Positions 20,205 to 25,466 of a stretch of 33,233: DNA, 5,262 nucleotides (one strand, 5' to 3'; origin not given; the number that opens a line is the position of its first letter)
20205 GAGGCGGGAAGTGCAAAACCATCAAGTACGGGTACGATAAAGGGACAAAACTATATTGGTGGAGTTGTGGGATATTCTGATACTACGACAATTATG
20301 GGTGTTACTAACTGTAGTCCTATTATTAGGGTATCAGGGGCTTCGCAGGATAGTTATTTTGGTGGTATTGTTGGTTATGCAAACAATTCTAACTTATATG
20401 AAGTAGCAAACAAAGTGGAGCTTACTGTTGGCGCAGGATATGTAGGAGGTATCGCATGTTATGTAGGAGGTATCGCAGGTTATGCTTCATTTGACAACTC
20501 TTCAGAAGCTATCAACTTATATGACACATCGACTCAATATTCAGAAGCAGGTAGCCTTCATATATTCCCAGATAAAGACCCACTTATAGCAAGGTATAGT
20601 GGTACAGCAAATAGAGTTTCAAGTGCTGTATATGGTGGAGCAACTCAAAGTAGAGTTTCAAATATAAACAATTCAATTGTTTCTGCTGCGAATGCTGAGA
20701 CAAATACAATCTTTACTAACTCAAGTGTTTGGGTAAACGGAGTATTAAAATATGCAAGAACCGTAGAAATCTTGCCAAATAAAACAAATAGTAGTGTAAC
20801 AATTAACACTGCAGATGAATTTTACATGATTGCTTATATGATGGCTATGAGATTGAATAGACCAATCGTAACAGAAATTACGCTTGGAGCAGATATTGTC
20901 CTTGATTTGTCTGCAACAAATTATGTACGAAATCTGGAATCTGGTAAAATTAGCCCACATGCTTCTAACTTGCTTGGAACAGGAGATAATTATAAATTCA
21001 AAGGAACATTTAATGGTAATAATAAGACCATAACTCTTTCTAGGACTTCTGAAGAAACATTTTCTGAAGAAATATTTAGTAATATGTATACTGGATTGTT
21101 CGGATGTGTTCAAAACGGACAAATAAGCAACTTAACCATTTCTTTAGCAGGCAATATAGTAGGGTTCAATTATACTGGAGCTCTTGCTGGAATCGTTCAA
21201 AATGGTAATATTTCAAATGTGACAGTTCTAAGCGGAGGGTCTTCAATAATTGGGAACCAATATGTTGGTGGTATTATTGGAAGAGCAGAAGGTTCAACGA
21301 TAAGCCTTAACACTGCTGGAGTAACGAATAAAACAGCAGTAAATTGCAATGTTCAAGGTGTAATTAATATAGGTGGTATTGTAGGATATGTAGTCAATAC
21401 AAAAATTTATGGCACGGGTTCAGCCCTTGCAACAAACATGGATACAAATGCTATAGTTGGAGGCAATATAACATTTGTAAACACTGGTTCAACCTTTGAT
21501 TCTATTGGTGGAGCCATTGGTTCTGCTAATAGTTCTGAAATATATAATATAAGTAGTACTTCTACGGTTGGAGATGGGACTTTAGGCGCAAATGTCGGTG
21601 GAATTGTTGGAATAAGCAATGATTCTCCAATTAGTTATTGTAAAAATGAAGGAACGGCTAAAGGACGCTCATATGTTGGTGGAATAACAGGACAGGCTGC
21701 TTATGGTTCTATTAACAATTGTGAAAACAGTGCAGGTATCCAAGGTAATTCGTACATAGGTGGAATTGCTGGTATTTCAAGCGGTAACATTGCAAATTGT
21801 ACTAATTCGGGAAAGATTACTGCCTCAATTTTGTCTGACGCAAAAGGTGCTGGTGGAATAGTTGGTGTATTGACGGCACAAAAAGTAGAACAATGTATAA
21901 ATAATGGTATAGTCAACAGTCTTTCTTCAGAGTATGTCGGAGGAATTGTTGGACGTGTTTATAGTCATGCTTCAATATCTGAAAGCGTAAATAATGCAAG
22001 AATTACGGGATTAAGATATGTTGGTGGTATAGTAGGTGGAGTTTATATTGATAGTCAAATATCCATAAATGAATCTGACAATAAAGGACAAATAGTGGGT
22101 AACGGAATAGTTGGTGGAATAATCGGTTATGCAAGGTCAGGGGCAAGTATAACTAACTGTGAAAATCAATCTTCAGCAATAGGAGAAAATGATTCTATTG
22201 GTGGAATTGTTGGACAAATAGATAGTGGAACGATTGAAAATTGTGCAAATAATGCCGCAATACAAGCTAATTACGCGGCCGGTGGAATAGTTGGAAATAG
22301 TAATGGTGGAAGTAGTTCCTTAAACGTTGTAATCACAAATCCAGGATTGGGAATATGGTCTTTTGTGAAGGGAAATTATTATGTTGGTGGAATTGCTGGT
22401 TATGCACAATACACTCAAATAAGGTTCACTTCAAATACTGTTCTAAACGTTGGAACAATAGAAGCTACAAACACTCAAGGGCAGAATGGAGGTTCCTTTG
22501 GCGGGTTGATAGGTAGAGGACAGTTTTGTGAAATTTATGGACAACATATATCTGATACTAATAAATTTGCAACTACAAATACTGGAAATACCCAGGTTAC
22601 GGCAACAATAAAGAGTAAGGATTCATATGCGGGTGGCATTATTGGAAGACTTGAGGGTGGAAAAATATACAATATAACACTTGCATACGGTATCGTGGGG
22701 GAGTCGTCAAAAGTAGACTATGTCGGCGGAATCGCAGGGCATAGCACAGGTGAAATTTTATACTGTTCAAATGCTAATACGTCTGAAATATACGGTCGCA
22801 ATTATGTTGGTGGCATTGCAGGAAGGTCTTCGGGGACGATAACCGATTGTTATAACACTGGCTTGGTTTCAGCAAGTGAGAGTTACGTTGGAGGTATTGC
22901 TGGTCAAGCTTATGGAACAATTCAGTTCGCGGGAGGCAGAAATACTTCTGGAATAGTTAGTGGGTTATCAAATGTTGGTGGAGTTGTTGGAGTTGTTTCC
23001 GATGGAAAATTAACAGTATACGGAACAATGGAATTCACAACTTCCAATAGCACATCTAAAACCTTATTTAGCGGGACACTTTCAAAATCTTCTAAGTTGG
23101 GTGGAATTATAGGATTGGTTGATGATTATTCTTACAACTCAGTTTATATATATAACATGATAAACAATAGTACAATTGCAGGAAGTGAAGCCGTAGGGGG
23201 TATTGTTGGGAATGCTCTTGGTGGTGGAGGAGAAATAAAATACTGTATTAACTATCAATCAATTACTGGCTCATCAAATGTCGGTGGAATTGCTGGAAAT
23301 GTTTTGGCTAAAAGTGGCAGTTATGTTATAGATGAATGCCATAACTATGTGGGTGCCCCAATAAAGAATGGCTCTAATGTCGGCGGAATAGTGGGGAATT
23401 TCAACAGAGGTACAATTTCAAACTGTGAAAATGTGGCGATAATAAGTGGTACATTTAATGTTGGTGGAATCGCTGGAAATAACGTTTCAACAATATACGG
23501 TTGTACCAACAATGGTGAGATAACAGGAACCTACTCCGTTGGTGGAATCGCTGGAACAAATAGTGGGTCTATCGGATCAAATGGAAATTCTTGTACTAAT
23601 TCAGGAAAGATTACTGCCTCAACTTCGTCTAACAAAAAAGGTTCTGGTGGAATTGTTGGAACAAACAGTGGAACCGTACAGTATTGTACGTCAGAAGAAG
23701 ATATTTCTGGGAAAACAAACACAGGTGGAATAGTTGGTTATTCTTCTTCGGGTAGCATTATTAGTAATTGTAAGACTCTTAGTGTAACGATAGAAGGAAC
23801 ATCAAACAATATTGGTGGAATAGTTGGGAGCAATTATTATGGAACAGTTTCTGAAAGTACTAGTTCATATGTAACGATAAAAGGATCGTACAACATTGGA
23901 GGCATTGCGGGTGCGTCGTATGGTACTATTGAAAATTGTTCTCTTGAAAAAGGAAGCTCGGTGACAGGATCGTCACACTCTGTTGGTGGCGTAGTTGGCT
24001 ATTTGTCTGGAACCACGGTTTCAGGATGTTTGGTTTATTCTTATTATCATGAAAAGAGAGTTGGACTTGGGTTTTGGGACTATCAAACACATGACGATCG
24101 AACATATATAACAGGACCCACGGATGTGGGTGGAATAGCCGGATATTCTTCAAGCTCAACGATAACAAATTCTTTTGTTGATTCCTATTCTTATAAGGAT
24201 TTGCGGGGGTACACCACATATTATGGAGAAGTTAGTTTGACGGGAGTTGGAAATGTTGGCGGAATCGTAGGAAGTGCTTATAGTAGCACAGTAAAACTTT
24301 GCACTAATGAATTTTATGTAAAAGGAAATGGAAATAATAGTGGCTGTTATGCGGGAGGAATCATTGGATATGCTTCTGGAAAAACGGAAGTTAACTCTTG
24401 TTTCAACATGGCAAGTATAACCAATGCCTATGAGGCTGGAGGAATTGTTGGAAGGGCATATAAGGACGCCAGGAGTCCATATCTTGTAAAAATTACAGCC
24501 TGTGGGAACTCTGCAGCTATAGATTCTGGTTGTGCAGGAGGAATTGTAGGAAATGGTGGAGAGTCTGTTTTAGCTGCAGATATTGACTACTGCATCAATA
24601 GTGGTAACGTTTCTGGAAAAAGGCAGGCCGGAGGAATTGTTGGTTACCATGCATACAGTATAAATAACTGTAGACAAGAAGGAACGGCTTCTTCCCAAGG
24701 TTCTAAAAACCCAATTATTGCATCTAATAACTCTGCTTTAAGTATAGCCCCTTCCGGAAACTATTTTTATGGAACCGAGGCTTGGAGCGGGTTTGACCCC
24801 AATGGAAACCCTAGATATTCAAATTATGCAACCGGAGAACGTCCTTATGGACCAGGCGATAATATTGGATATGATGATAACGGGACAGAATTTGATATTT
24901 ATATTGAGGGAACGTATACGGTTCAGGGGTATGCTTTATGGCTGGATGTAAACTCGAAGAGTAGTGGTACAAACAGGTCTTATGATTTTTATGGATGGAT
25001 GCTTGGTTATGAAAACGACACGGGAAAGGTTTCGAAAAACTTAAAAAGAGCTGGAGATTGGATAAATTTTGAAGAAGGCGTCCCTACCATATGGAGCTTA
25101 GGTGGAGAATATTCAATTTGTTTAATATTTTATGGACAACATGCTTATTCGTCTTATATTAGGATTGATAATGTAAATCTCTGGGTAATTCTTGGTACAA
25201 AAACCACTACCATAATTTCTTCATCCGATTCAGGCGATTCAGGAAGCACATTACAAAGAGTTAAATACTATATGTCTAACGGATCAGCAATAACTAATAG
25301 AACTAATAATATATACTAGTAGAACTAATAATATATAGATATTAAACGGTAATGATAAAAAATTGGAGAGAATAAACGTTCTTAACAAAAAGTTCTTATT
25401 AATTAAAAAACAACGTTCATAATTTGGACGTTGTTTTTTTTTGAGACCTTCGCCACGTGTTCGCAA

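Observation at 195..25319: Monocistronic 25.1-kb gene encoding an 8,374-aa lipid-anchored surface protein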

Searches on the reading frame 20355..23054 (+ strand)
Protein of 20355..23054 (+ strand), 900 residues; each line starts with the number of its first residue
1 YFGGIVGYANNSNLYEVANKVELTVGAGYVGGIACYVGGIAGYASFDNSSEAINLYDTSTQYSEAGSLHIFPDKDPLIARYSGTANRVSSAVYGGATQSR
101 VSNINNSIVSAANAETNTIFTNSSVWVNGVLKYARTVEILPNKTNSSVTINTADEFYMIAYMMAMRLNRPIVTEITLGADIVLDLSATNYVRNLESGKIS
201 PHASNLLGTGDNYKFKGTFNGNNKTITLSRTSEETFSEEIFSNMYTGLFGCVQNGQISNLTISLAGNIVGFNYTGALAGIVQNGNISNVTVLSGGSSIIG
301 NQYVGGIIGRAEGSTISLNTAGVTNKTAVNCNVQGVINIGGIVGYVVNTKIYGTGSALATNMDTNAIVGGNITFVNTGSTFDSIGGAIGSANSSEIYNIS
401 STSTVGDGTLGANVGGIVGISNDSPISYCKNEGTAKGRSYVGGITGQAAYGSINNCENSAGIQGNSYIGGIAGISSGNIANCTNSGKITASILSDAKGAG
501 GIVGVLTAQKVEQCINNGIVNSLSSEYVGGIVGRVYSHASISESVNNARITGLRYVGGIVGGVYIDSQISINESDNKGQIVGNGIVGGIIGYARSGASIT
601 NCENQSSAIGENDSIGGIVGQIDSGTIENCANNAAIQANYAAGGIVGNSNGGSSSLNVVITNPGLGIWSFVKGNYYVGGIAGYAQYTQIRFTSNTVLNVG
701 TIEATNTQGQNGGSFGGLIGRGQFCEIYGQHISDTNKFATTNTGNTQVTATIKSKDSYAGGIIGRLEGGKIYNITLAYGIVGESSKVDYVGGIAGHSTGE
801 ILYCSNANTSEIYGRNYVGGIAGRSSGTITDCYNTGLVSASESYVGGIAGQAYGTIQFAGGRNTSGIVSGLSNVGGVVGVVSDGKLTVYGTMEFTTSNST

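Call 10: search_protein_families(library=pfam, proteins=[window:20355-23054:+], max_evalue=1)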
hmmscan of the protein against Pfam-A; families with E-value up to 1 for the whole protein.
window:20355-23054:+ (900 aa): 1 family
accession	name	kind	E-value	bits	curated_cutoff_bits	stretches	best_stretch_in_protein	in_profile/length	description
PF07581.17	Glug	-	8.4e-25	85.9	20.5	9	464-489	1-28/28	The GLUG motif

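Call 17: search_protein_families(library=ncbifam, proteins=[window:20355-23054:+], max_evalue=0.1)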
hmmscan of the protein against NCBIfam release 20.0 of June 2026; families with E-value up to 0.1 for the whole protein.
window:20355-23054:+ (900 aa): 0 families

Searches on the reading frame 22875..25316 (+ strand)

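Call 10: search_protein_families(library=pfam, proteins=[window:22875-25316:+], max_evalue=1)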
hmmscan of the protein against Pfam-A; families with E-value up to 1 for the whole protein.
window:22875-25316:+ (814 aa): 1 family
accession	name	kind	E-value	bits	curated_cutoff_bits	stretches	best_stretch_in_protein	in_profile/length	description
PF07581.17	Glug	-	1.3e-22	79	20.5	10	337-357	1-23/28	The GLUG motif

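Call 17: search_protein_families(library=ncbifam, proteins=[window:22875-25316:+], max_evalue=0.1)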
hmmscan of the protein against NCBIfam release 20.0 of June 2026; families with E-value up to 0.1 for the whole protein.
window:22875-25316:+ (814 aa): 0 families

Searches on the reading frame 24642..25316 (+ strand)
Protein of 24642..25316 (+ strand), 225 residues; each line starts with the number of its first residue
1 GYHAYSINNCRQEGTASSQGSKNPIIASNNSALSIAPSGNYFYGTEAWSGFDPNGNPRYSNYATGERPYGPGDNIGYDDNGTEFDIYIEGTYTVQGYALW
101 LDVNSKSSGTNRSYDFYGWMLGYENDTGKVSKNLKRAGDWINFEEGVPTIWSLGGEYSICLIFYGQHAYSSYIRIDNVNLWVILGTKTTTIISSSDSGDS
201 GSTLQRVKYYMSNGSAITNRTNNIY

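Call 64: find_homologous_proteins(query=window:24642-25316:+, max_evalue=0.001)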
Query window:24642-25316:+: 53 candidates shared short words with the query, none scored E <= 0.001.

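Call 65: search_protein_families(library=pfam, proteins=[window:24642-25316:+], max_evalue=10)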
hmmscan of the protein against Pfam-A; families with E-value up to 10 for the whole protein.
window:24642-25316:+ (225 aa): 0 families
